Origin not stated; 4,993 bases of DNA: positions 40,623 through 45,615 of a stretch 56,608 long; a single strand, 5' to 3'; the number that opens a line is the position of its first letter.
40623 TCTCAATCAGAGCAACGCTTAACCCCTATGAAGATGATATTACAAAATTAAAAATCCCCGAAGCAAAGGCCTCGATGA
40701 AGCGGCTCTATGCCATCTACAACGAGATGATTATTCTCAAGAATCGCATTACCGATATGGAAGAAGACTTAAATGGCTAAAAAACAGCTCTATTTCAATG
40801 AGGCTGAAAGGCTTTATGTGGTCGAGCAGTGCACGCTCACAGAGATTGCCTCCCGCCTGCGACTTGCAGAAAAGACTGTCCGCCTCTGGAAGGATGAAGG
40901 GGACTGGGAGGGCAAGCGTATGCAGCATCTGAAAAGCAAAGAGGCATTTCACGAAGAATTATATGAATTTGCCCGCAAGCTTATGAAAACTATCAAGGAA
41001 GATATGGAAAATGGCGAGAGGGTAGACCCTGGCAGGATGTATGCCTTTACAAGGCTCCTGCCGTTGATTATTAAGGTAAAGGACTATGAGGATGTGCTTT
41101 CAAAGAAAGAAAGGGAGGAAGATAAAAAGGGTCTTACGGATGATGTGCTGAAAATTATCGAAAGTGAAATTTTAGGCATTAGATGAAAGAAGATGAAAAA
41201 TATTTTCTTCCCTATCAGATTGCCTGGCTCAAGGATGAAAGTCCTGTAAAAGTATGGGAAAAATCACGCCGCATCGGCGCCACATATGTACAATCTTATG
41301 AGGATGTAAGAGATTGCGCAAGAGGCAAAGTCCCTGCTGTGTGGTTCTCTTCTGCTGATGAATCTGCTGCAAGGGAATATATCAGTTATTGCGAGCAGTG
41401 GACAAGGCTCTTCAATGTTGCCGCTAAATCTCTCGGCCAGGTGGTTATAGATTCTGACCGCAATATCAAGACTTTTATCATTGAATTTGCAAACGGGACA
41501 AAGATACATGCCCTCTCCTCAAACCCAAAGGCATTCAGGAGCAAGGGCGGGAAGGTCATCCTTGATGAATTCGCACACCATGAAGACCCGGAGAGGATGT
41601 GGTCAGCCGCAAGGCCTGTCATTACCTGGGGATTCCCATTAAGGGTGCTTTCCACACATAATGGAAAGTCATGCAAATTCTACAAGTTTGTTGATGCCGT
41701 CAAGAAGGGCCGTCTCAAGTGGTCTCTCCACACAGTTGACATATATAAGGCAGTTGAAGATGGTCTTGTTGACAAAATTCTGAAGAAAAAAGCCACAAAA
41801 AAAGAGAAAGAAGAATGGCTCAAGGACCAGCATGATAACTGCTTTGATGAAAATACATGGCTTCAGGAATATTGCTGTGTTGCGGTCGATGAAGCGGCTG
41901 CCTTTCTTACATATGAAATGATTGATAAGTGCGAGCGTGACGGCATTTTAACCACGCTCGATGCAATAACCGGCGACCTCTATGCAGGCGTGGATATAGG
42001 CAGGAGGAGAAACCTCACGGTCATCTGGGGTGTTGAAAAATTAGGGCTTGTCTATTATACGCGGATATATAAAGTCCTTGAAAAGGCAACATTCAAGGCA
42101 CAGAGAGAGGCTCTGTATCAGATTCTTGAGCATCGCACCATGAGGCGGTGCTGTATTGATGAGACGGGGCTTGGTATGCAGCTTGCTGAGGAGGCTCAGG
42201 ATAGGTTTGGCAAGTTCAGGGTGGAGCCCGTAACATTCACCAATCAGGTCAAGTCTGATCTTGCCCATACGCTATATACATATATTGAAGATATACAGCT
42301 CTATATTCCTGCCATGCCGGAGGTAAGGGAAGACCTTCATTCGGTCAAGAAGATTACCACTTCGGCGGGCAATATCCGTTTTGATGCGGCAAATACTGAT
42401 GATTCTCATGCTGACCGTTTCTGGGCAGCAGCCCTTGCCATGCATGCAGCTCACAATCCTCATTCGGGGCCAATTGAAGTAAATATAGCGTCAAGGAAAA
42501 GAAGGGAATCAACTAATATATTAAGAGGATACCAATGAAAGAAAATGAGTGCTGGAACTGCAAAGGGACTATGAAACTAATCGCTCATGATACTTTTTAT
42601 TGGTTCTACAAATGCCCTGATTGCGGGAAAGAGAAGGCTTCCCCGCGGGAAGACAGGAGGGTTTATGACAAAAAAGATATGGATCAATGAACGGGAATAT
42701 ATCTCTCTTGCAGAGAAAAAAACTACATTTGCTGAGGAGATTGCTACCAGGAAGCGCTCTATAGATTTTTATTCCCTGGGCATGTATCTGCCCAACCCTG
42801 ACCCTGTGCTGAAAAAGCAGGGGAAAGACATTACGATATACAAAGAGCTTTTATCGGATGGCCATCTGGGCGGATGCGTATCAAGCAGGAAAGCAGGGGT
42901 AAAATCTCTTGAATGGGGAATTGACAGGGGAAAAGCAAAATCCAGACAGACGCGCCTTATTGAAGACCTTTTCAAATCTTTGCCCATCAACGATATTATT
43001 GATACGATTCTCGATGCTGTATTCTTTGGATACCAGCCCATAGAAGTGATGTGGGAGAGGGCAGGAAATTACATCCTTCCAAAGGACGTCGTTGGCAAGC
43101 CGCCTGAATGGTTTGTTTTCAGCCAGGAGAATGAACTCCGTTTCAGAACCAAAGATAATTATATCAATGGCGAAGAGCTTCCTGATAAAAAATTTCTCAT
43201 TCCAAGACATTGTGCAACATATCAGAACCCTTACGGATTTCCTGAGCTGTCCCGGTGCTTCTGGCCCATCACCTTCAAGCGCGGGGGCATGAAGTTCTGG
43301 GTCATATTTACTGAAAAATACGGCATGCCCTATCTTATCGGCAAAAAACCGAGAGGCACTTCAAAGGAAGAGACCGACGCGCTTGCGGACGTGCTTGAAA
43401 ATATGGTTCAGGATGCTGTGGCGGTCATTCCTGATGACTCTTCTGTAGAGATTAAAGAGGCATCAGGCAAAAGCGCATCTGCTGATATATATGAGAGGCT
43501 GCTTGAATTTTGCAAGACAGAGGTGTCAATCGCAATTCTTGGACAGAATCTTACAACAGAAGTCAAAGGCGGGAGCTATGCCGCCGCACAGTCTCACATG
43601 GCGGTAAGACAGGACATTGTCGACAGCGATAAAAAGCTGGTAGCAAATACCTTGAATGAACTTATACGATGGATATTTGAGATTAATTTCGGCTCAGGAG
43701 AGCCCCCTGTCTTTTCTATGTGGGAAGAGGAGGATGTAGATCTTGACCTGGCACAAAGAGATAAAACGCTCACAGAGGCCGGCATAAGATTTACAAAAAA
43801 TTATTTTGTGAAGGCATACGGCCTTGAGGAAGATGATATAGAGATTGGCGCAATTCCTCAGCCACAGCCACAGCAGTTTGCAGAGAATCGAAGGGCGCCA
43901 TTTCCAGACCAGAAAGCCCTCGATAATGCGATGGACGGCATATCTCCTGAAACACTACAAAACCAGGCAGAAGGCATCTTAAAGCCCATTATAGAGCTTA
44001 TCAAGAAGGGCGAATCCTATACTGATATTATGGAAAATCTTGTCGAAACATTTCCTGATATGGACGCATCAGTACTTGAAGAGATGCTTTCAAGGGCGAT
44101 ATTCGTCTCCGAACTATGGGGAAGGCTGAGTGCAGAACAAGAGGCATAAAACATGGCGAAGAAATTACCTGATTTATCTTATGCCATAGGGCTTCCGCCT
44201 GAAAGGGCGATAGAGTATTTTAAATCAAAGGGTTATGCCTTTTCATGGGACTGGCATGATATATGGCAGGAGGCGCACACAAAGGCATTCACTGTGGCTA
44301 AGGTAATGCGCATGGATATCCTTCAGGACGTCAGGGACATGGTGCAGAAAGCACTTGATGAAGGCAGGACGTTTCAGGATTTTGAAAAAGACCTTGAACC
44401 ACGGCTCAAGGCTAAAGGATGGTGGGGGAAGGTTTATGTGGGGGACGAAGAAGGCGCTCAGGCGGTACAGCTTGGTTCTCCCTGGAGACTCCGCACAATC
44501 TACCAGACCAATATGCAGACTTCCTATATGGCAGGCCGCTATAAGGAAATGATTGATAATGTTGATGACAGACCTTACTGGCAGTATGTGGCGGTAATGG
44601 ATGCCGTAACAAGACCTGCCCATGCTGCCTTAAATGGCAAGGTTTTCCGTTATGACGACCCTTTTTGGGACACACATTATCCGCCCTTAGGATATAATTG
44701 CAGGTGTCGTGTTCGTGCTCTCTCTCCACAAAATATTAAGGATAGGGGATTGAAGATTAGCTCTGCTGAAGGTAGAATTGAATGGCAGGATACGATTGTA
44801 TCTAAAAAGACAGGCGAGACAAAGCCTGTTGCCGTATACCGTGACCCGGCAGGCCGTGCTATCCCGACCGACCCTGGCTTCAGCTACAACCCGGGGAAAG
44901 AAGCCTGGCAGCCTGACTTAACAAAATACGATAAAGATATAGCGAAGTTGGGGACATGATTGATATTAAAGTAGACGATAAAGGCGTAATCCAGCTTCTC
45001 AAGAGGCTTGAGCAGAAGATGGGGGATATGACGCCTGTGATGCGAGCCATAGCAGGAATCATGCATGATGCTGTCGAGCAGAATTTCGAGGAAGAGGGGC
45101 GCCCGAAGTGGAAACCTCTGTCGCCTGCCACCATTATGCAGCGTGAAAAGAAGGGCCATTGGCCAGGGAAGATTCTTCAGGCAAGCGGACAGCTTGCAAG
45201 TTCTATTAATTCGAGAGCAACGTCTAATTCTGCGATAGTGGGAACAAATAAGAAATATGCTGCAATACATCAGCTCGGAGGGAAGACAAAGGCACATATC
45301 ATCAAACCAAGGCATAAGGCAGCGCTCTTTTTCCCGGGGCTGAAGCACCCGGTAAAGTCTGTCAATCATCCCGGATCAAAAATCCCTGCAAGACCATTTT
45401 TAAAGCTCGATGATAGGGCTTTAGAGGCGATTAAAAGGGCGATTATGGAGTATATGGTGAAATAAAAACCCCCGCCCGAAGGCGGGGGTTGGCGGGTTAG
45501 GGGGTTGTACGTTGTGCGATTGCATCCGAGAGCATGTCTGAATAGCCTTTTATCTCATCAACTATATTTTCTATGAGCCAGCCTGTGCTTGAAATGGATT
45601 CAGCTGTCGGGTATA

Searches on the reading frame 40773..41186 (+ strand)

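Call 72: search_protein_families(library=pfam, proteins=[window:40773-41186:+], max_evalue=0.001)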
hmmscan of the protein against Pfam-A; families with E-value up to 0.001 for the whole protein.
window:40773-41186:+ (137 aa): 1 family
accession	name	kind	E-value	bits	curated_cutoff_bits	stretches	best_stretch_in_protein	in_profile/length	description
PF08822.17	DUF1804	-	3.5e-06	27.5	29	1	4-76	4-81/164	Protein of unknown function (DUF1804)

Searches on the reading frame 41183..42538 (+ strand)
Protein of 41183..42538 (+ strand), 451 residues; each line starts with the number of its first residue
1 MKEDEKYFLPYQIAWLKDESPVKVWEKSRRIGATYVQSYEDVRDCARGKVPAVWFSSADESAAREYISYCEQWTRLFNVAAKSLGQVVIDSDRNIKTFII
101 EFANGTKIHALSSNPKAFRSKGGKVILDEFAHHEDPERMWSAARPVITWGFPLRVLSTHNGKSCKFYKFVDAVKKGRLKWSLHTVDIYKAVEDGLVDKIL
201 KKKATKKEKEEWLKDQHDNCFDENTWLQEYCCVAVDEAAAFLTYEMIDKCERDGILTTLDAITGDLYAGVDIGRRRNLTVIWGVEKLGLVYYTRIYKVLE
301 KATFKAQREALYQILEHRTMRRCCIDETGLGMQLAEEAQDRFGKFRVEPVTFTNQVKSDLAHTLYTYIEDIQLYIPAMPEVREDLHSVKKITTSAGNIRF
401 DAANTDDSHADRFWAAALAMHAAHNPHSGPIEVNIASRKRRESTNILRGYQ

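Call 72: search_protein_families(library=pfam, proteins=[window:41183-42538:+], max_evalue=0.001)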
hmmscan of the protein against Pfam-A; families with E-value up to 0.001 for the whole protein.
window:41183-42538:+ (451 aa): 2 families
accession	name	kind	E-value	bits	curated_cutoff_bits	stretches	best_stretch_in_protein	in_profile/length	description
PF17289.8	Terminase_6C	-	3.4e-17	63.3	22.6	1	269-422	2-154/155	Terminase RNaseH-like domain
PF03237.21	Terminase_6N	-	1.4e-13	51.4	22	1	27-245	4-211/215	Terminase large subunit, T4likevirus-type, N-terminal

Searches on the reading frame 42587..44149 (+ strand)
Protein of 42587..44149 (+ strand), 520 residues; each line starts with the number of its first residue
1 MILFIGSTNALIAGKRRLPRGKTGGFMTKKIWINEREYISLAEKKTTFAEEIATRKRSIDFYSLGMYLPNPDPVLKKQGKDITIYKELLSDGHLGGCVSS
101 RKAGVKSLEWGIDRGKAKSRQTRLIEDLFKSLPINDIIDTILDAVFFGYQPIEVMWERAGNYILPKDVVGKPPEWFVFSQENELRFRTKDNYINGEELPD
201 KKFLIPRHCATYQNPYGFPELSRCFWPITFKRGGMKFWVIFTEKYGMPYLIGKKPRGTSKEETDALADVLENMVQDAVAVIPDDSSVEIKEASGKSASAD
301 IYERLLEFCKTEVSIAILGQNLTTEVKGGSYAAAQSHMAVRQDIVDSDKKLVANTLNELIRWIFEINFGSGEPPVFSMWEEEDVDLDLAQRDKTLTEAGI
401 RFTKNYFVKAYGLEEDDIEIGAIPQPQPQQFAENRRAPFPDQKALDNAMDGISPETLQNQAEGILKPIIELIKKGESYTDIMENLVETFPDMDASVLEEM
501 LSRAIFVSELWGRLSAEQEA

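Call 72: search_protein_families(library=pfam, proteins=[window:42587-44149:+], max_evalue=0.001)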
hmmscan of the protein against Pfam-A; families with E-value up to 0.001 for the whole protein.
window:42587-44149:+ (520 aa): 1 family
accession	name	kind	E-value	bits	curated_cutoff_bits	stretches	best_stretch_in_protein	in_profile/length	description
PF06074.18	Portal_Mu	-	3.4e-106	355.8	23.9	1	83-413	2-336/336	Portal protein of Mu bacteriophage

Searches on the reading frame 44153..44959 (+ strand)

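Call 72: search_protein_families(library=pfam, proteins=[window:44153-44959:+], max_evalue=0.001)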
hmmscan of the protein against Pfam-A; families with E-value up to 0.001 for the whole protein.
window:44153-44959:+ (268 aa): 1 family
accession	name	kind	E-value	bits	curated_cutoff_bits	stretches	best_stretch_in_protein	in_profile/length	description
PF04233.19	Phage_Mu_F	-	2.4e-28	99.5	29.6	1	58-187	1-111/112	Phage Mu protein F like protein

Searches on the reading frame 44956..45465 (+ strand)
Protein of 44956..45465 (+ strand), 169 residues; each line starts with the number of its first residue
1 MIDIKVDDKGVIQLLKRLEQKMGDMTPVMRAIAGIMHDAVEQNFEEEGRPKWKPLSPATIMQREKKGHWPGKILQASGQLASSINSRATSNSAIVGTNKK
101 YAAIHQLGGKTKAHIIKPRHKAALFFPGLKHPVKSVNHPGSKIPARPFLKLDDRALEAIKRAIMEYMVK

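Call 72: search_protein_families(library=pfam, proteins=[window:44956-45465:+], max_evalue=0.001)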
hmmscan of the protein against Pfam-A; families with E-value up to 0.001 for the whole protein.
window:44956-45465:+ (169 aa): 1 family
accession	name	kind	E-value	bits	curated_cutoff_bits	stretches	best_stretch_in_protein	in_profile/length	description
PF05069.18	Phage_tail_S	-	4.4e-33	114.7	24.3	1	6-167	1-147/148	Phage virion morphogenesis family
